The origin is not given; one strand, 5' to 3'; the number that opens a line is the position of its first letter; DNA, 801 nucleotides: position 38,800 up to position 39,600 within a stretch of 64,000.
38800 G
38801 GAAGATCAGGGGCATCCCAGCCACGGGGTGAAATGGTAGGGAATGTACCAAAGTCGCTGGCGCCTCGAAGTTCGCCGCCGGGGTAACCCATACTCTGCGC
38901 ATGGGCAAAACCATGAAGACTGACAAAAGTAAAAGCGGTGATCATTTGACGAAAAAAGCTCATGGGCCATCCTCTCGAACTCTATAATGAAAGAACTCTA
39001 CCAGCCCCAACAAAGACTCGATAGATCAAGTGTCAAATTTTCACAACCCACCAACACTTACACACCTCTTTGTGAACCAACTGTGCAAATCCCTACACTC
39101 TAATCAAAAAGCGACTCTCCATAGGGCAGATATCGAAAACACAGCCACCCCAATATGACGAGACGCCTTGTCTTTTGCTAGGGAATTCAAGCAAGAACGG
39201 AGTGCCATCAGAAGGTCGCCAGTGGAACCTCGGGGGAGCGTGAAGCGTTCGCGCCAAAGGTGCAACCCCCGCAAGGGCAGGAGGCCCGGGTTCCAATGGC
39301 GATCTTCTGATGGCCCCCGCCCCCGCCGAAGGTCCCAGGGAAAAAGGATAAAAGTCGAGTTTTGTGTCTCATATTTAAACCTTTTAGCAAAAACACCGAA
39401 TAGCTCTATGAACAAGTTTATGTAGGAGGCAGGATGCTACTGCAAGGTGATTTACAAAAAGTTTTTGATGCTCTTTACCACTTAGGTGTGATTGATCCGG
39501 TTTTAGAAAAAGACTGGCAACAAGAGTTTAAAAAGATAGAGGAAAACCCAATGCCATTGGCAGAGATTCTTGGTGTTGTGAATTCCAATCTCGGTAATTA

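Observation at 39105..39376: GC-rich, highly structured non-coding element upstream of the CpaF-like ATPase operon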

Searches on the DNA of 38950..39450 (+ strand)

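Call 4: search_rna_families(source=window, start=38950, end=39450, threshold=evalue, max_evalue=10, show_alignments=3)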
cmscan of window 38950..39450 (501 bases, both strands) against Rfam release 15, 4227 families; matches with E-value up to 10: 8.
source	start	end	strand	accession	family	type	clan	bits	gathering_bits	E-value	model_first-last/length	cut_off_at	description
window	39261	39337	-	RF00719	mir-326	Gene; miRNA;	-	17.2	66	1.6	1-95/95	no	mir-326 microRNA precursor family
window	39091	39126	-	RF00201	snoZ278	Gene; snRNA; snoRNA; CD-box;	-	16.7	36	1.1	1-115/115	no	Small nucleolar RNA Z278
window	39103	39174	-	RF03278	mir-980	Gene; miRNA;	-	15.9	47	1.5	1-80/80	no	mir-980 microRNA precursor family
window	39265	39325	+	RF03544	Flavi_ISFV_repeat_Ra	Cis-reg;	CL00131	15.1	41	7.2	1-58/58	no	Insect-Specific Flavivirus 3' UTR repeats Ra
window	38950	38969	+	RF01097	RF_site8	Cis-reg; frameshift_element;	-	13.6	43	10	33-52/52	5'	Gag/pro ribosomal frameshift site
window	39280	39353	-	RF00052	lin-4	Gene; miRNA;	-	13.4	40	9.7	1-80/80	no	lin-4 microRNA precursor family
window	39320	39357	+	RF01100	PK-BYV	Cis-reg;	-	13.2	50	5.7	1-40/40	no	3'-terminal pseudoknot in BYV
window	39197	39284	+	RF02151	MIMT1_1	Gene; lncRNA;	-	11.9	45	9.8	1-88/88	no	MER1 repeat containing imprinted transcript 1 conserved region 1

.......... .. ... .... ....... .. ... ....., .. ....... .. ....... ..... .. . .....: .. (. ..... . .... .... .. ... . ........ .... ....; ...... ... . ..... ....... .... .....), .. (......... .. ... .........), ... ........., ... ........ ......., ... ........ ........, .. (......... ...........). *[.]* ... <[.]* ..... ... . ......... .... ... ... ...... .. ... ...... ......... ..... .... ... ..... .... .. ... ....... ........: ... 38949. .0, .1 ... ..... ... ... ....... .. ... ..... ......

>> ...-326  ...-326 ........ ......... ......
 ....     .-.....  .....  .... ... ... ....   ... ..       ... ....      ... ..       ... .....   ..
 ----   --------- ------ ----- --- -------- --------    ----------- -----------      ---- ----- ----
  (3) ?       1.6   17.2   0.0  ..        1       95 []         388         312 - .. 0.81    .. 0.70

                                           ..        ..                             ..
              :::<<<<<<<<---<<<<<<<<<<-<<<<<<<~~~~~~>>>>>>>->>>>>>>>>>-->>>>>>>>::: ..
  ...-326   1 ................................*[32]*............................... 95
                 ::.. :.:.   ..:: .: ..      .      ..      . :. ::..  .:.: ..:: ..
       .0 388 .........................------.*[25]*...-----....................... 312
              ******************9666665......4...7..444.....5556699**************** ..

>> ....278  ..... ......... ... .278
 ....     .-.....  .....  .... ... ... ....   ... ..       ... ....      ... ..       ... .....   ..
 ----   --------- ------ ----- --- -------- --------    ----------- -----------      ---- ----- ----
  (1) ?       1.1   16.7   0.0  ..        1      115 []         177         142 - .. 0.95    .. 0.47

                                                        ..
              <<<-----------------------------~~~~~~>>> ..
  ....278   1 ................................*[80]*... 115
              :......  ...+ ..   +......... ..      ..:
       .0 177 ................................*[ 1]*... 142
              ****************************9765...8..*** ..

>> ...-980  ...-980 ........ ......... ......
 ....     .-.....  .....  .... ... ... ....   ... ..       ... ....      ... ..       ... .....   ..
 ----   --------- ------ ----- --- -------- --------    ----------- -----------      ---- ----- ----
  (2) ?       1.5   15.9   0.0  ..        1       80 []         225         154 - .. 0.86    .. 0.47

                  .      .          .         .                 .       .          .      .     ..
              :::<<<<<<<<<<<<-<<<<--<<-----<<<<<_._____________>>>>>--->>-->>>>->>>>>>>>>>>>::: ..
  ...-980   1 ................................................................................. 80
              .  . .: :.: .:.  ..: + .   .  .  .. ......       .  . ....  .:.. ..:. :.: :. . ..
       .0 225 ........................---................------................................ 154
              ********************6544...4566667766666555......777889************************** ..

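Call 20: search_dna_similar(query=window:39150-39350:+, collection=phages, mode=distant, max_evalue=1)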
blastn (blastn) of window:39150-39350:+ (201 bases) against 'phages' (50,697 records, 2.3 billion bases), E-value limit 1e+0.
No match.

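Call 21: search_dna_similar(query=window:39150-39350:+, collection=plasmids, mode=distant, max_evalue=1)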
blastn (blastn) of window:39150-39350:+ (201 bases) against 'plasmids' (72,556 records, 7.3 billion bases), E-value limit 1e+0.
No match.

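Call 45: build_rna_model(alignment_id=A4, structure=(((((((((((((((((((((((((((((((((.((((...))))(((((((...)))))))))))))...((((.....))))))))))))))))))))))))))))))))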
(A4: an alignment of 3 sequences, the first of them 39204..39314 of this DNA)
Model R1 built from alignment A4 (3 sequences, 111 columns); structure: as given.
model positions 110; base pairs 48; branch points 2; effective number of sequences 0.35; information 0.591 bits per position. Calibrated on 0.2 Mb of random sequence (short: E-values are rough).
structure used (alignment columns):
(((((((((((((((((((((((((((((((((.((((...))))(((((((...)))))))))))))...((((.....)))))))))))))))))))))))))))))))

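Call 47: search_with_rna_model(model_id=R1, sources=[window, L001, L002, L003, L004, L005, L006, L007, L008, L009, L010, L011, L012, L013, L014, L015, L016, L017, L018, L019, L020, L021, L022, L023, L024, L025, L026, L027, L028, L029, L030, L031, L032, L033, L034, L035, L036, L037, L038, L039, L040, L041, L042, L043, L044, L045, L046, L047, L048, L049, L050, L051, L052, L053, L054, L055, L056, L057, L058, L059, L060, L061, L062, L063, L064, L065, L066, L067, L068, L069, L070, L071, L072, L073, L074, L075, L076, L077, L078, L079, L080, L084, L085, L086, L087, L088, L089], max_evalue=10)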
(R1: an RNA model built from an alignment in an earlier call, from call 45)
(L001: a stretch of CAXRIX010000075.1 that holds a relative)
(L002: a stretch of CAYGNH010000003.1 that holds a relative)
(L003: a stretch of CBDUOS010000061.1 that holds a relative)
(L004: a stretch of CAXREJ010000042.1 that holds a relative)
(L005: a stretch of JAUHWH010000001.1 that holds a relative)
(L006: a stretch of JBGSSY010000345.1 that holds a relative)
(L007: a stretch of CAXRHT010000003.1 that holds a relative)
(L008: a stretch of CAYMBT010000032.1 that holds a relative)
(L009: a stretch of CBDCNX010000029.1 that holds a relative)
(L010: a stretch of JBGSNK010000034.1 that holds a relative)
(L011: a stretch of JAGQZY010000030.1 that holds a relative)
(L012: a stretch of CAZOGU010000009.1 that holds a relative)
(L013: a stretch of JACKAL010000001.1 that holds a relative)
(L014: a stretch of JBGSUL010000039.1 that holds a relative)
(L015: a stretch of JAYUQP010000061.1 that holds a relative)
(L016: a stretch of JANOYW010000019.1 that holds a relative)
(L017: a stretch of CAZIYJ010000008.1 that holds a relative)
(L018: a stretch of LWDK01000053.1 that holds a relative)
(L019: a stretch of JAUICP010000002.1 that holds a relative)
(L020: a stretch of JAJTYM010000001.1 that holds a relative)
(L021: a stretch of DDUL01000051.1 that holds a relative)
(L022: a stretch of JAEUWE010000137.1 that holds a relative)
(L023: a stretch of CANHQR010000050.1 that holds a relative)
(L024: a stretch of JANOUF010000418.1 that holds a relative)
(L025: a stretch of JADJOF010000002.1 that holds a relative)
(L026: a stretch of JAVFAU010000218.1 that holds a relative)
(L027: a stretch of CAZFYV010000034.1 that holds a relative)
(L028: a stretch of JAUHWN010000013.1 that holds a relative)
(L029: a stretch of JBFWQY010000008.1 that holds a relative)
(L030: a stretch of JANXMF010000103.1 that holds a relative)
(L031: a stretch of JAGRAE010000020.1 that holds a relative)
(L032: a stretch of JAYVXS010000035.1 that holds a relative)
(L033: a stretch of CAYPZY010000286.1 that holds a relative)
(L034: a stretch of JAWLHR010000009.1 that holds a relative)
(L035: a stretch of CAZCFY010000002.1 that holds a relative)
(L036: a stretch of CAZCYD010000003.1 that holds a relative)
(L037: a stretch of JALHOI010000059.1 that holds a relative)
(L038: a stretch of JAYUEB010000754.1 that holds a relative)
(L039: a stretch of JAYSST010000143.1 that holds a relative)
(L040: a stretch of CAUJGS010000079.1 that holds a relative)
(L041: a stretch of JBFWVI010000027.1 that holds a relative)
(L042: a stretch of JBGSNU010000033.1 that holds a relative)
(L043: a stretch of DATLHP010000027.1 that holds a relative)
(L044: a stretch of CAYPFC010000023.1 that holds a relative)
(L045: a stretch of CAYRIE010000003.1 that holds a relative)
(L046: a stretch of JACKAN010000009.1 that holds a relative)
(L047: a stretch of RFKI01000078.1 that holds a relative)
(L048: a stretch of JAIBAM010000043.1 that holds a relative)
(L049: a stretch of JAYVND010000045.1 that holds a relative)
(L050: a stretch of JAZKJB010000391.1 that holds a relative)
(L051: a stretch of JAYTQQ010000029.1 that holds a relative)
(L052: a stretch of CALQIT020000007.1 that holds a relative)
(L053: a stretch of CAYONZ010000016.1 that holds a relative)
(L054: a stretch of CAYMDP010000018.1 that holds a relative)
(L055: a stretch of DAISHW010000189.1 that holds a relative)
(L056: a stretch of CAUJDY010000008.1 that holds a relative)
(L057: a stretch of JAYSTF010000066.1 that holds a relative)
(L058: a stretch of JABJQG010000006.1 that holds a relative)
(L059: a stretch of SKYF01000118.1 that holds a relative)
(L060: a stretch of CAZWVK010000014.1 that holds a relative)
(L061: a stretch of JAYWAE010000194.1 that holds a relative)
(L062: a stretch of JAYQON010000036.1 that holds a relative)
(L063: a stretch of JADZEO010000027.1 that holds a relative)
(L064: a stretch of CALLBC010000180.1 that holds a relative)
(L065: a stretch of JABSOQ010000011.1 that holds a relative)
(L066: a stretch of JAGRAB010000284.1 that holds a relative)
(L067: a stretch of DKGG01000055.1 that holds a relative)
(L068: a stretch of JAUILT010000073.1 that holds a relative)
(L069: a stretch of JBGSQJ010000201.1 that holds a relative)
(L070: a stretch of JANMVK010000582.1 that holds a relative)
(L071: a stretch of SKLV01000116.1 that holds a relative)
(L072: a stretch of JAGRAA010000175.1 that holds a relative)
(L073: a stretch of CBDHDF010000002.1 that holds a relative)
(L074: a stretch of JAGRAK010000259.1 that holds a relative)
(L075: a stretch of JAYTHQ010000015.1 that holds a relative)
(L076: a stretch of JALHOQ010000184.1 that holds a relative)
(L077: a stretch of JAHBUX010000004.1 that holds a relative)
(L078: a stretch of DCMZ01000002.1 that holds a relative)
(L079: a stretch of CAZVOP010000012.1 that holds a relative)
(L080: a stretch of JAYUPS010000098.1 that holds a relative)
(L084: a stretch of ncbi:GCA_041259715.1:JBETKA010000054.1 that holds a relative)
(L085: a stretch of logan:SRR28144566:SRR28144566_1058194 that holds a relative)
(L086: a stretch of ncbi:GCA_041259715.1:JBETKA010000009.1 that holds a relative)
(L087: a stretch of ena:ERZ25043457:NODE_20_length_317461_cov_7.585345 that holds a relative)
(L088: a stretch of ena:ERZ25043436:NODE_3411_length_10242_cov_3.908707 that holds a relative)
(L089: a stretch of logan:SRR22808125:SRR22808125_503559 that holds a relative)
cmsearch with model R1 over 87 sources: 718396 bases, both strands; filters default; matches with E-value up to 10: 9.
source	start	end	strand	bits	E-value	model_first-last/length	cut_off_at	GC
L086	222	331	+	114.5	2.1e-23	1-110/110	no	0.7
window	39204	39314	+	113.9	2.9e-23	1-110/110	no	0.65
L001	222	331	+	113.4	3.8e-23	1-110/110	no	0.71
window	39204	39314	-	45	3.8e-07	1-110/110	no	0.65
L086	222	331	-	35.9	5.1e-05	1-110/110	no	0.7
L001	222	331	-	35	8.1e-05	1-110/110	no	0.71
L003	7138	7210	+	14.9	4.1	1-110/110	no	0.51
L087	7939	8011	+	14.9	4.1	1-110/110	no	0.51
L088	5551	5623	+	14.9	4.1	1-110/110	no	0.51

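Call 65: search_with_rna_model(model_id=R1, sources=[L090, L091, L092, L093, L094, L095, L096], max_evalue=10, filters=off)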
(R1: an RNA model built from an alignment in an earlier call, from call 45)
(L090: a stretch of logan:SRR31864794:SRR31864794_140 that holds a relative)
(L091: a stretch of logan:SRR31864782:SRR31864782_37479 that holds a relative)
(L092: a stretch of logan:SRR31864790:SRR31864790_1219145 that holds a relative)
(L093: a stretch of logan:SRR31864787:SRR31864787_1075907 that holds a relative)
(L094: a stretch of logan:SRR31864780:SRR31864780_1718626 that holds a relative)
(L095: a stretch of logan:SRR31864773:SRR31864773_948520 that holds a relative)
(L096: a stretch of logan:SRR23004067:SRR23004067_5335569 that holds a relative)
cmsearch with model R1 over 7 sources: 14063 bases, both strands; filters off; matches with E-value up to 10: 1.
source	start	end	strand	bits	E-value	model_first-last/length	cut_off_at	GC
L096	466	497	-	8.4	2.7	1-110/110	no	0.34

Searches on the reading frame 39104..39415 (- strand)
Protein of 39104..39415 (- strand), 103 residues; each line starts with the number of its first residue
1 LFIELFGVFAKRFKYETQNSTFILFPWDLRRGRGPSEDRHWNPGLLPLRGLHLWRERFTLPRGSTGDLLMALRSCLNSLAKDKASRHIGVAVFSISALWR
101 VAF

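Call 13: search_protein_families(library=pfam, proteins=[window:39104-39415:-], max_evalue=0.01)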
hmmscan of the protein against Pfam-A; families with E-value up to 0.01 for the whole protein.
window:39104-39415:- (103 aa): 0 families
